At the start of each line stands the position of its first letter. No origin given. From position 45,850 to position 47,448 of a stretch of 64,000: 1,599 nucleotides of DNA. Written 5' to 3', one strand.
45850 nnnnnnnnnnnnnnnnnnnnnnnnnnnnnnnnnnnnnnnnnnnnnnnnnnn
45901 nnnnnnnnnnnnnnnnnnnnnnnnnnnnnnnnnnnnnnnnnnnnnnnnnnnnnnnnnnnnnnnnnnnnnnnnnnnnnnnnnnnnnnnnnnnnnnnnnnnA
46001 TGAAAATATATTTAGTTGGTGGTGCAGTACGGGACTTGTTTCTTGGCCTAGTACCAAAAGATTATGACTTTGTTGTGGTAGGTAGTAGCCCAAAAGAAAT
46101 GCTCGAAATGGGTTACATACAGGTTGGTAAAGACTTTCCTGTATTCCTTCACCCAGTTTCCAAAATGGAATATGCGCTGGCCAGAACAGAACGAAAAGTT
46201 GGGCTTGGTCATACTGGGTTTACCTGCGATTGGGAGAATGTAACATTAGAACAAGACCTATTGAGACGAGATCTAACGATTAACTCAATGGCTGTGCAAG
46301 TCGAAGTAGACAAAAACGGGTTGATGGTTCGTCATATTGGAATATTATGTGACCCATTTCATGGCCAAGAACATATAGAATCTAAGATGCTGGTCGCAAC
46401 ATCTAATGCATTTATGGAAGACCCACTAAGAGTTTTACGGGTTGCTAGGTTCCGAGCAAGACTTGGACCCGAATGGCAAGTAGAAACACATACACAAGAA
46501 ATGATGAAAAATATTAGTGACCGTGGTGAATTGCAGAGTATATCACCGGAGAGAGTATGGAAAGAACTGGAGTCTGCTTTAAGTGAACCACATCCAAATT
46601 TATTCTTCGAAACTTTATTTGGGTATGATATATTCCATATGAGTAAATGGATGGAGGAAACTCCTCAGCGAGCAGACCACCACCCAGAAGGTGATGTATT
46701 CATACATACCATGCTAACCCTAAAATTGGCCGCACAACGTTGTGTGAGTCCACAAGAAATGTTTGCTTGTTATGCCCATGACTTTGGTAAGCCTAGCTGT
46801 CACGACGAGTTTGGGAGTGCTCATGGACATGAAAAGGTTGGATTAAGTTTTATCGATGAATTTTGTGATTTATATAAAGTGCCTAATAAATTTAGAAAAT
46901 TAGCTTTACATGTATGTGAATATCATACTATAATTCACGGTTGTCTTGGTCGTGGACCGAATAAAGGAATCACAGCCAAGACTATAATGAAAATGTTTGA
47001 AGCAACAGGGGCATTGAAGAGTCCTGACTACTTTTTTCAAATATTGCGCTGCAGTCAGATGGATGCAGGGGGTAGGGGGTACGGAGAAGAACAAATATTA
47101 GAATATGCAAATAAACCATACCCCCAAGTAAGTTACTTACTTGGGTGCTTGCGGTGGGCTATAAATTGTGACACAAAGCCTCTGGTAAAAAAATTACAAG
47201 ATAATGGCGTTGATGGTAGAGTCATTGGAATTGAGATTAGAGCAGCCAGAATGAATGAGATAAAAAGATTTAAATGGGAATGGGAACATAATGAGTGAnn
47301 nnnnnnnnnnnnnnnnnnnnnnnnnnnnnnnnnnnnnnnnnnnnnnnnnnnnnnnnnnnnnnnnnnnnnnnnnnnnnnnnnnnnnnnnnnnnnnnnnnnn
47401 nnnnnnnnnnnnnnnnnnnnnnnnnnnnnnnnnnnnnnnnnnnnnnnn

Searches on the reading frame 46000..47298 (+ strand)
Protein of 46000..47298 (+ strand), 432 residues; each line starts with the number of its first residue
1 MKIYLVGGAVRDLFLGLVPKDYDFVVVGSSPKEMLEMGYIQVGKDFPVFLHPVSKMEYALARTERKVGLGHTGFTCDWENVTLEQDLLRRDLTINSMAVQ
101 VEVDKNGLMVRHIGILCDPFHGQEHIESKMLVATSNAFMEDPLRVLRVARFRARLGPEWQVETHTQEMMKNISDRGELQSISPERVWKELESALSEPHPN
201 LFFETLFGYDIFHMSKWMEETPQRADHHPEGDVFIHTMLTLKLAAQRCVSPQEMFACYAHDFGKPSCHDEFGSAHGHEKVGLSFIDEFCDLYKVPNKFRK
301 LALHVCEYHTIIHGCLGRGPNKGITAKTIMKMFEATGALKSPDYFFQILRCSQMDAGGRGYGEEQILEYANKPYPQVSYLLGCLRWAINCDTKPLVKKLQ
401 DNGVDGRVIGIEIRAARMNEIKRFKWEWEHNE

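Call 4: search_protein_families(library=pfam, proteins=[window:46000-47298:+], max_evalue=0.01)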
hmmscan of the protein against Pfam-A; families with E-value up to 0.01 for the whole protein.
window:46000-47298:+ (432 aa): 3 families
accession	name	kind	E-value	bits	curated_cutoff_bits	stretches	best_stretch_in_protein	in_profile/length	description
PF01743.26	PolyA_pol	-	8.7e-16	58.8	23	1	3-131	1-125/126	Poly A polymerase head domain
PF12627.12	PolyA_pol_RNAbd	-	5.1e-07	29.8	22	1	161-213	4-54/64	Probable RNA and SrmB- binding site of polymerase A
PF01966.28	HD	-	1.8e-05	25.4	22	1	233-310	1-86/116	HD domain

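Call 6: search_dna_similar(query=window:46000-47298:+, collection=phages, mode=protein, max_rows=30)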
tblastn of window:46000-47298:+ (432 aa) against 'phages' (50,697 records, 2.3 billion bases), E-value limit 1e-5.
Records with a match: 414; places in all: 416; records where one place covers at least 80% of the query: 174.
Best place of each record, by identity: <60% 414.
By first word of the organism name: Vibrio 93; Escherichia 50; Erwinia 43; Klebsiella 38; Aeromonas 36; Salmonella 29; Cronobacter 21; Pectobacterium 12; Bacteriophage 12; Enterobacter 8; and 28 more.
By host as written in the record: - 77; Klebsiella pneumoniae 17; Cronobacter sakazakii 16; Erwinia amylovora 14; Aeromonas salmonicida 14; Escherichia coli 11; Aeromonas hydrophila 9; Klebsiella pneumoniae K23 7; and 144 more.
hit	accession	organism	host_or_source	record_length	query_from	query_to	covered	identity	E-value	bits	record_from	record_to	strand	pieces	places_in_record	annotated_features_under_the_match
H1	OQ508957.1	Alishewanella phage vB_AspM_Slickus01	Alishewanella sp. SMS8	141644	1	428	99%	52.4%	5e-128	413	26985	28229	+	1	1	tRNA nucleotidyltransferase | hypothetical protein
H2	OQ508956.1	Alishewanella phage vB_AspM_Slicko01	Alishewanella sp. SMS8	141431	1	428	99%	52.0%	1e-125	406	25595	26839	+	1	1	tRNA nucleotidyltransferase | hypothetical protein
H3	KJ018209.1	Shewanella sp. phage 1/4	Baltic Sea ice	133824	1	429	99%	48.4%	1e-120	392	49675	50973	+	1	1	multifunctional tRNA nucleotidyl transferase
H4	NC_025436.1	Shewanella sp. phage 1/4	Baltic Sea ice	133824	1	429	99%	48.4%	1e-120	392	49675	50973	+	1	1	tRNA nucleotidyltransferase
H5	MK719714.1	Rheinheimera phage Barba8S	Rheinheimera sp. BAL341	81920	1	428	99%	48.4%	1e-118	386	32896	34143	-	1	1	tRNA nucleotidyltransferase | hypothetical protein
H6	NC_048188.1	Rheinheimera phage Barba8S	Rheinheimera sp. BAL341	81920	1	428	99%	48.4%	1e-118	386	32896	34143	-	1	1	tRNA nucleotidyltransferase | hydrolase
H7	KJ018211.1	Shewanella sp. phage 1/40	Baltic Sea ice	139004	1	429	99%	48.2%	4e-120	390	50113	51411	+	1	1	multifunctional tRNA nucleotidyl transferase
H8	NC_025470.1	Shewanella sp. phage 1/40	Baltic Sea ice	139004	1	429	99%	48.2%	4e-120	390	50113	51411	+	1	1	tRNA nucleotidyltransferase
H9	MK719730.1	Rheinheimera phage vB_RspM_Barba19A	Rheinheimera sp. BAL341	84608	1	428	99%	47.7%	3e-117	382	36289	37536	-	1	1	tRNA nucleotidyltransferase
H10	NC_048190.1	Rheinheimera phage vB_RspM_Barba19A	Rheinheimera sp. BAL341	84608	1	428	99%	47.7%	3e-117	382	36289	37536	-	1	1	tRNA nucleotidyltransferase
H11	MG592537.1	Vibrio phage 1.170.O._10N.261.52.C3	Vibrio sp.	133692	1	431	100%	46.9%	5e-113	370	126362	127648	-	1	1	coil containing protein | hypothetical protein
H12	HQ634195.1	Vibrio phage eugene 12A10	Vibrio sp. 12A10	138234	3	430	99%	47.1%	3e-110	362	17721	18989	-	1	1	tRNA nucleotidyltransferase | hypothetical protein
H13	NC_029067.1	Vibrio phage eugene 12A10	Vibrio sp. 12A10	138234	3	430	99%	47.1%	3e-110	362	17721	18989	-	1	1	tRNA nucleotidyltransferase | hypothetical protein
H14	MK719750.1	Rheinheimera phage vB_RspM_Barba31A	Rheinheimera sp. BAL341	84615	1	428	99%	46.7%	2e-115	377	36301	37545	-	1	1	tRNA nucleotidyltransferase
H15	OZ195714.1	Vibrio phage F100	Seawater and oysters mix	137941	3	430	99%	46.7%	8e-113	369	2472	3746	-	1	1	tRNA nucleotidyltransferase | DNA primase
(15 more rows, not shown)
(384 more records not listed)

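Call 7: search_protein_families(library=phrogs, proteins=[window:46000-47298:+], max_evalue=0.001)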
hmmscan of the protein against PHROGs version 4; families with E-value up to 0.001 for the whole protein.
window:46000-47298:+ (432 aa): 3 families
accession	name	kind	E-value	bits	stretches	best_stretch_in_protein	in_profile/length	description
phrog_2244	-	DNA, RNA and nucleotide metabolism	2.5e-117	393.7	1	1-424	3-387/392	tRNA nucleotidyltransferase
phrog_24229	-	DNA, RNA and nucleotide metabolism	2.8e-20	73.8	2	81-194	103-205/245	tRNA nucleotidyltransferase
phrog_1614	-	DNA, RNA and nucleotide metabolism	4.3e-09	37.4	1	3-88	37-123/268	nucleotidyltransferase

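Call 8: get_annotated_region(hit=H1, flank=8000)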
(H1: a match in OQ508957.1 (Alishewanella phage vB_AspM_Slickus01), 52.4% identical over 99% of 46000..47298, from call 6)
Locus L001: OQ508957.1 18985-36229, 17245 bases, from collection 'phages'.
description: Alishewanella phage vB_AspM_Slickus01, complete genome.
organism: Alishewanella phage vB_AspM_Slickus01 (NCBI taxid 3038239)
taxonomy: Viruses; Duplodnaviria; Heunggongvirae; Uroviricota; Caudoviricetes
host: Alishewanella sp. SMS8; source: surface microlayer; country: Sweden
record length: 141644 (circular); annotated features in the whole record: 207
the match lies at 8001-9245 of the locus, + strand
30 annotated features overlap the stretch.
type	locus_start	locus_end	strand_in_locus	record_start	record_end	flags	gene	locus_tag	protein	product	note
CDS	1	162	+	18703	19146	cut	-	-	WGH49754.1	hypothetical protein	-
tRNA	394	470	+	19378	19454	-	-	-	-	tRNA-Met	-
tRNA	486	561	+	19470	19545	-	-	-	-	tRNA-Met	-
tRNA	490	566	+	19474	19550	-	-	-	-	tRNA-Lys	-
tRNA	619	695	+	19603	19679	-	-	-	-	tRNA-Pro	-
tRNA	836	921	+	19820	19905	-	-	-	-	tRNA-Tyr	-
tRNA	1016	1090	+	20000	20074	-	-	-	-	tRNA-Asn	-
tRNA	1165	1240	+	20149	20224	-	-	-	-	tRNA-Asn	-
tRNA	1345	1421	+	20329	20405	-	-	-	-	tRNA-Lys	-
tRNA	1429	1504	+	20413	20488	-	-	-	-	tRNA-Ile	-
tRNA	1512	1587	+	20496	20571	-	-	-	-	tRNA-Thr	-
tRNA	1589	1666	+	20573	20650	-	-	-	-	tRNA-Arg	-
CDS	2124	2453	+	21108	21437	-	-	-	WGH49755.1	hypothetical protein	-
CDS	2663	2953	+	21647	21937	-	-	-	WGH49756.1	hypothetical protein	-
CDS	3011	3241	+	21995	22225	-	-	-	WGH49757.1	hypothetical protein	-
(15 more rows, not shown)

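Call 9: get_annotated_region(hit=H3, flank=8000)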
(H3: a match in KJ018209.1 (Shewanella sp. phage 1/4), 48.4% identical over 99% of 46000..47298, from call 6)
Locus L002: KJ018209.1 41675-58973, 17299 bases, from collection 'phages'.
description: Shewanella sp. phage 1/4, complete genome.
organism: Shewanella sp. phage 1/4 (NCBI taxid 1458859)
taxonomy: Viruses; Duplodnaviria; Heunggongvirae; Uroviricota; Caudoviricetes
host: -; source: Baltic Sea ice; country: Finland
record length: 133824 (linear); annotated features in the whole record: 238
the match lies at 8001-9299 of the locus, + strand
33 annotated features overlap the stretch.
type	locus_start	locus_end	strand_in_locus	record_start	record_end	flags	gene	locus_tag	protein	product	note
tRNA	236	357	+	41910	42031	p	-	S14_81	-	tRNA-OTHER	Pseudo tRNA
tRNA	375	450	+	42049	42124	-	-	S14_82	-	tRNA-Gly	-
tRNA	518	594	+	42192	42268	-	-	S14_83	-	tRNA-Arg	-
CDS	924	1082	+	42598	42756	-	-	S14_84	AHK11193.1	hypothetical protein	-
CDS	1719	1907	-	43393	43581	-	-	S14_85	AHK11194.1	hypothetical protein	-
CDS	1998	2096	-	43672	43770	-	-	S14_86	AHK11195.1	hypothetical protein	-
CDS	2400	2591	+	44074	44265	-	-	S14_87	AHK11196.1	hypothetical protein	-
CDS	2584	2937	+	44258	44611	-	-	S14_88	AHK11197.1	hypothetical protein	-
CDS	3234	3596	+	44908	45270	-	-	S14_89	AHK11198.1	hypothetical protein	-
CDS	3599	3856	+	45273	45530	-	-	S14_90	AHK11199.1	hypothetical protein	-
CDS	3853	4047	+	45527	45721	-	-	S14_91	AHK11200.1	hypothetical protein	-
CDS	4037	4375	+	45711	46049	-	-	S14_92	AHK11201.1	peptidyl-tRNA hydrolase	-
CDS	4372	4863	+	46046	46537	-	-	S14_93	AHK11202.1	hypothetical protein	-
CDS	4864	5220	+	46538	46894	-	-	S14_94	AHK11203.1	hypothetical protein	-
CDS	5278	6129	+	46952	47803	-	-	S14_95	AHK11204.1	terminase large subunit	-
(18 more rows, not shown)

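Call 12: find_related_loci(query=window:46000-47298:+, collection=viral_contigs, flank=10000)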
Query window:46000-47298:+ (432 aa) in viral_contigs; peptide patterns used: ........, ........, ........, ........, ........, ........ (x = any residue, [..] = any of these).
15 stretches matched a pattern, but none encodes a relative of the query by tblastn (E <= 1e-3).

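Call 13: search_solved_structures(query=window:46000-47298:+, show_alignments=2)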
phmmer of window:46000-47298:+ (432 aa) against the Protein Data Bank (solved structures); distinct sequences matched with E-value up to 0.001: 15.
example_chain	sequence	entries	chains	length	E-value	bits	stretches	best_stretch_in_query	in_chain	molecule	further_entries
4wbz_A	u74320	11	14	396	1.7e-18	70.2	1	2-205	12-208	Poly A polymerase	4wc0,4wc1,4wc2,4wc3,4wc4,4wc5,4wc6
1vfg_A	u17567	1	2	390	1.7e-18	70.2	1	2-205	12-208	poly A polymerase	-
4wby_A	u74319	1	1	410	1.8e-18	70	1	2-205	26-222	Poly A polymerase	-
3h37_A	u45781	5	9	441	1.7e-17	66.9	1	1-212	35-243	TRNA nucleotidyl transferase-related protein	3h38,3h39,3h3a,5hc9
8cbm_E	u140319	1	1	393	6.2e-12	48.5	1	3-211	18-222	CCA tRNA nucleotidyltransferase 1, mitochondrial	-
4x4w_A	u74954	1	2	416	7.2e-12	48.3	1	3-211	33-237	CCA tRNA nucleotidyltransferase 1, mitochondrial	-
1ou5_A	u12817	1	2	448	8.8e-12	48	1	3-211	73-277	tRNA CCA-adding enzyme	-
6ibp_A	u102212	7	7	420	1.4e-10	44.1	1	3-156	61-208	CCA-adding enzyme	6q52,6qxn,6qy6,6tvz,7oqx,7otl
7otr_A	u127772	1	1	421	1.4e-10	44.1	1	3-156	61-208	CCA-adding protein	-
1miv_A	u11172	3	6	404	5.4e-09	38.8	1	3-198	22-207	tRNA CCA-adding enzyme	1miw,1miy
3aqm_A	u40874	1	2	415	1.8e-08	37.1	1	3-211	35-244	Poly(A) polymerase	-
3aqk_A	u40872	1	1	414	6.2e-08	35.3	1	3-190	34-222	Poly(A) polymerase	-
3aql_A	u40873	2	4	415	6.2e-08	35.3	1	3-190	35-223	Poly(A) polymerase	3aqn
9ns4_A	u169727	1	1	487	1.5e-05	27.5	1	82-212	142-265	tRNA nucleotidyltransferase cca2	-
9kma_A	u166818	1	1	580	0.00028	23.3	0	82-199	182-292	Polynucleotide adenylyltransferase family protein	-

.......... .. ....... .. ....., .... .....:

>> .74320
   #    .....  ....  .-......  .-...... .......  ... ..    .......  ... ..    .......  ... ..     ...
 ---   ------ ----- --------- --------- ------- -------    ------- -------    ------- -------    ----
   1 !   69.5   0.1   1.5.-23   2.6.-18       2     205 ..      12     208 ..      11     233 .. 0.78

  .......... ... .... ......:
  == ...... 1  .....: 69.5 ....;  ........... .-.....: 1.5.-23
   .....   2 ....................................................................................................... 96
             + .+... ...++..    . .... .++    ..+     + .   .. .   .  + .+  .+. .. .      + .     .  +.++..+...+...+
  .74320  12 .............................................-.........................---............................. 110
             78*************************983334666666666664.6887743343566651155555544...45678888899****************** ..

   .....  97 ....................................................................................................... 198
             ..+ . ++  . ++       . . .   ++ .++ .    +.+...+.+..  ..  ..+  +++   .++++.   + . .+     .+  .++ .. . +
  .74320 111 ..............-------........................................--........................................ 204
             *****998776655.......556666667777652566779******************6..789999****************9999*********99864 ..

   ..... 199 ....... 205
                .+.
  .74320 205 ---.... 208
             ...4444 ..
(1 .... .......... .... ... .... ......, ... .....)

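Call 14: search_protein_families(library=ncbifam, proteins=[window:46000-47298:+], max_evalue=0.01)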
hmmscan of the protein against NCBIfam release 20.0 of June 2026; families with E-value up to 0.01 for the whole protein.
window:46000-47298:+ (432 aa): 9 families
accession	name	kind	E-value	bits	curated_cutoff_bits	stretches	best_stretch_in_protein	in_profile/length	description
NF008137.0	PRK10885.1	equivalog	1.3e-115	386.5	451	1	1-425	1-404/409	multifunctional CCA addition/repair protein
NF009813.0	PRK13298.1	equivalog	7.2e-79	265.6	606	1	1-426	1-408/417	tRNA CCA-pyrophosphorylase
NF009811.0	PRK13296.1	equivalog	2.1e-56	191.3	469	1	1-210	1-199/360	CCA tRNA nucleotidyltransferase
NF009812.0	PRK13297.1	equivalog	1.6e-53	182.2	624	1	2-203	13-203/364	tRNA CCA-pyrophosphorylase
TIGR02692.1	tRNA_CCA_actino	equivalog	2.7e-26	92.3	438.8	1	2-287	29-320/466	CCA tRNA nucleotidyltransferase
NF009814.0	PRK13299.1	equivalog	3.4e-23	82.3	290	1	3-214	23-224/396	CCA tRNA nucleotidyltransferase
TIGR01942.1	pcnB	subfamily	2.2e-19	69.6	305.65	1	3-214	32-236/425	polynucleotide adenylyltransferase PcnB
NF041569.1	A-tRNAntase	equivalog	1.2e-15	56.9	1440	1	3-199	482-675/880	A-adding tRNA nucleotidyltransferase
NF008634.1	PRK11623.1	equivalog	2.2e-11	43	702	2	82-213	157-277/469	polynucleotide adenylyltransferase PcnB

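Call 15: search_protein_families(library=padloc, proteins=[window:46000-47298:+], max_evalue=0.01)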
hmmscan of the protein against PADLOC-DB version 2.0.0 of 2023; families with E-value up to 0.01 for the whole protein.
window:46000-47298:+ (432 aa): 0 families

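Call 18: find_encoding_contigs(protein=window:46000-47298:+, flank=10000, max_places=6)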
Protein window:46000-47298:+ (432 aa): 3 contigs read that carry it; 2 places shown.
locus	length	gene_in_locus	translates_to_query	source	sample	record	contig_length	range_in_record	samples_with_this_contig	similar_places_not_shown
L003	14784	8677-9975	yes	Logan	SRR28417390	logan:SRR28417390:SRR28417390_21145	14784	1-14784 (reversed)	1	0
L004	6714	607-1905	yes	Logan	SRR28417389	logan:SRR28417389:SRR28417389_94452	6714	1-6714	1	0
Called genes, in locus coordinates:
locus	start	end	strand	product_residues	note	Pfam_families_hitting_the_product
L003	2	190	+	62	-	?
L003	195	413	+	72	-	-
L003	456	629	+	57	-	-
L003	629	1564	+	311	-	PF02739:5_3_exonuc_N, PF09293:RNaseH_C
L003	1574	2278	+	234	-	-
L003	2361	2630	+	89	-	-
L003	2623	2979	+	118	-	-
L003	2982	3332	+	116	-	-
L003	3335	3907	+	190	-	-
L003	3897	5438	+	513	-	PF21241:UvsW_N, PF00270:DEAD, PF04851:ResIII, PF18766:SWI2_SNF2 (weak), PF00271:Helicase_C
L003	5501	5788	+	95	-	-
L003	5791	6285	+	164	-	-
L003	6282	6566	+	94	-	-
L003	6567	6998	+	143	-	PF11056:UvsY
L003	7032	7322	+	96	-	-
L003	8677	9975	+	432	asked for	PF01743:PolyA_pol, PF12627:PolyA_pol_RNAbd (weak), PF01966:HD (faint)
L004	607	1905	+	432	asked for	PF01743:PolyA_pol, PF12627:PolyA_pol_RNAbd (weak), PF01966:HD (faint)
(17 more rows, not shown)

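Call 21: find_homologous_proteins(query=window:46000-47298:+, max_evalue=1e-20)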
Query window:46000-47298:+ (432 aa): 8000 proteins with E <= 1e-20 among 8000 candidates; the best 120 are listed.
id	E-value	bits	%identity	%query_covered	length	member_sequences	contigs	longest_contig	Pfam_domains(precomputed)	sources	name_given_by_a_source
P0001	1.8e-260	883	87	100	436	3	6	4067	PF01743.27,PF12627.13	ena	-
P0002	3.9e-251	852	83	100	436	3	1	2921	PF01743.27,PF01966.29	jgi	jgi:tRNA nucleotidyltransferase (CCA-adding enzyme)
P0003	5.5e-194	663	67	99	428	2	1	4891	PF01743.27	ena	-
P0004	1.0e-154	534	56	99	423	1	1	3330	PF01743.27,PF12627.13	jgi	jgi:tRNA nucleotidyltransferase (CCA-adding enzyme)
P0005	7.2e-154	531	58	99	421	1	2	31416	PF01743.27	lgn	-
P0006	6.1e-137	475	60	83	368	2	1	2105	PF01743.27,PF01966.29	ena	-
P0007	6.9e-136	472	51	99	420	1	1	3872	PF01743.27,PF12627.13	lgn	-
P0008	9.2e-136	472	52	100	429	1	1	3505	PF01743.27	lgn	-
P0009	1.2e-135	471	51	100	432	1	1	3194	PF01743.27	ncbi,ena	-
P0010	5.8e-135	469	52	98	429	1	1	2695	PF01743.27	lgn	-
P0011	1.8e-134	467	51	99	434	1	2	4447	PF01743.27,PF01966.29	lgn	-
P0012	2.5e-133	463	50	100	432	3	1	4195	PF01743.27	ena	-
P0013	3.9e-133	463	51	100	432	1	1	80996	PF01743.27,PF01966.29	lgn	-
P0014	6.0e-132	459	50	98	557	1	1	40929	PF01743.27,PF12627.13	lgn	-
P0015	2.4e-131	457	50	99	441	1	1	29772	PF01743.27,PF01966.29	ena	-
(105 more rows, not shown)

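Call 23: find_related_loci(query=A1, collection=viral_contigs, flank=10000)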
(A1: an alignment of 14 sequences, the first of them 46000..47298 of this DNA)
Query A1 (432 aa) in viral_contigs; peptide patterns used: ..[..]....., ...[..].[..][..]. (x = any residue, [..] = any of these).
400 stretches matched a pattern; 323 encode a relative of the query (tblastn E <= 1e-3); the best 80 are kept; 80 distinct loci.
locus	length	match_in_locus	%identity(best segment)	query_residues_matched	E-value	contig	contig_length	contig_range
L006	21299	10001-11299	48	1-429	7e-132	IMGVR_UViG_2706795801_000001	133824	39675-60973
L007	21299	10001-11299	48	1-429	2e-131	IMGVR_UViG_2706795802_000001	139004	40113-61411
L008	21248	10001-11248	48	1-428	1e-127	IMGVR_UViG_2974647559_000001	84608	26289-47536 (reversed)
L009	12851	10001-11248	45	1-432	8e-114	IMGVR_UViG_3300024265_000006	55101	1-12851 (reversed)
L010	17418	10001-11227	46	1-422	2e-112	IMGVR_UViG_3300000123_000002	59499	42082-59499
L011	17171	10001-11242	45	1-430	9e-111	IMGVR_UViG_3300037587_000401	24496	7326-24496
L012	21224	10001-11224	44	1-431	3e-109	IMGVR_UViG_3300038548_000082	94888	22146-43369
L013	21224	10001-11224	44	1-422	8e-106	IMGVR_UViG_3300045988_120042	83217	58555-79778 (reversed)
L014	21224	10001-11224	44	1-422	1e-105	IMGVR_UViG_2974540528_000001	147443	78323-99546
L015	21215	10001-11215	42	1-429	2e-103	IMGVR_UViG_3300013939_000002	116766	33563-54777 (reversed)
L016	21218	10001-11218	42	1-423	3e-98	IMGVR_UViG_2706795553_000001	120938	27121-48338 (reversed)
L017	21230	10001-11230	42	1-424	2e-95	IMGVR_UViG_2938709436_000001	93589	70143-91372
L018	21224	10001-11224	42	1-422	5e-94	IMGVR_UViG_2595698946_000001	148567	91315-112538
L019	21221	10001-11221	40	1-423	1e-91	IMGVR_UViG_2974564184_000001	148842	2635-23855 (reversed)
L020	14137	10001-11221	42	1-412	3e-91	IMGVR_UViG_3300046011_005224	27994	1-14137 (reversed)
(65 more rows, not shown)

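Call 45: get_annotated_region(hit=H12, flank=9000)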
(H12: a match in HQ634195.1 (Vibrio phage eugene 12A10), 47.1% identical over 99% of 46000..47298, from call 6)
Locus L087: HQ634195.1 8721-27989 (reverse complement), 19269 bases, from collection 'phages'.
description: Vibrio phage eugene 12A10 genomic sequence.
organism: Vibrio phage eugene 12A10 (NCBI taxid 573172)
taxonomy: Viruses; Duplodnaviria; Heunggongvirae; Uroviricota; Caudoviricetes
host: Vibrio sp. 12A10; source: Atlantic: Ipswich Bay; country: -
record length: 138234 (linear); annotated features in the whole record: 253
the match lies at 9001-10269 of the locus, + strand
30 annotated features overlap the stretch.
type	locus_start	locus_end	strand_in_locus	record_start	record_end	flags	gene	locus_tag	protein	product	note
CDS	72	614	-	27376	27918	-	-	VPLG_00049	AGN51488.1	hypothetical protein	-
CDS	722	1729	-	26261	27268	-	-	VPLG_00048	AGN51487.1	hypothetical protein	-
CDS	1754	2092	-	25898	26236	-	-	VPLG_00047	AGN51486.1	hypothetical protein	-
CDS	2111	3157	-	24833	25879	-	-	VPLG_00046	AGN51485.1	hypothetical protein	-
CDS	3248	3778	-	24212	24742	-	-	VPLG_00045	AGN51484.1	hypothetical protein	-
CDS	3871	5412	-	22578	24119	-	-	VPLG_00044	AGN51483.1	hypothetical protein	-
CDS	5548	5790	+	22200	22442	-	-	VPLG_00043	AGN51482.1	hypothetical protein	-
CDS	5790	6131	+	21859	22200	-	-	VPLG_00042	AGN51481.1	hypothetical protein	-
CDS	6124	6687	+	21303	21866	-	-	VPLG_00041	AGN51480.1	hypothetical protein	-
CDS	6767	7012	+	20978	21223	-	-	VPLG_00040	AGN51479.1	hypothetical protein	-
CDS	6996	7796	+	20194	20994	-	-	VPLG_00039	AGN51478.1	hypothetical protein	-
CDS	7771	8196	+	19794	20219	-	-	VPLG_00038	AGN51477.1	hypothetical protein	-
CDS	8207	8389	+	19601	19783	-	-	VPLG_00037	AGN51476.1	hypothetical protein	-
CDS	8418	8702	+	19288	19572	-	-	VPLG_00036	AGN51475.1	hypothetical protein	-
CDS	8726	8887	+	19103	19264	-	-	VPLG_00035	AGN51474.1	hypothetical protein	-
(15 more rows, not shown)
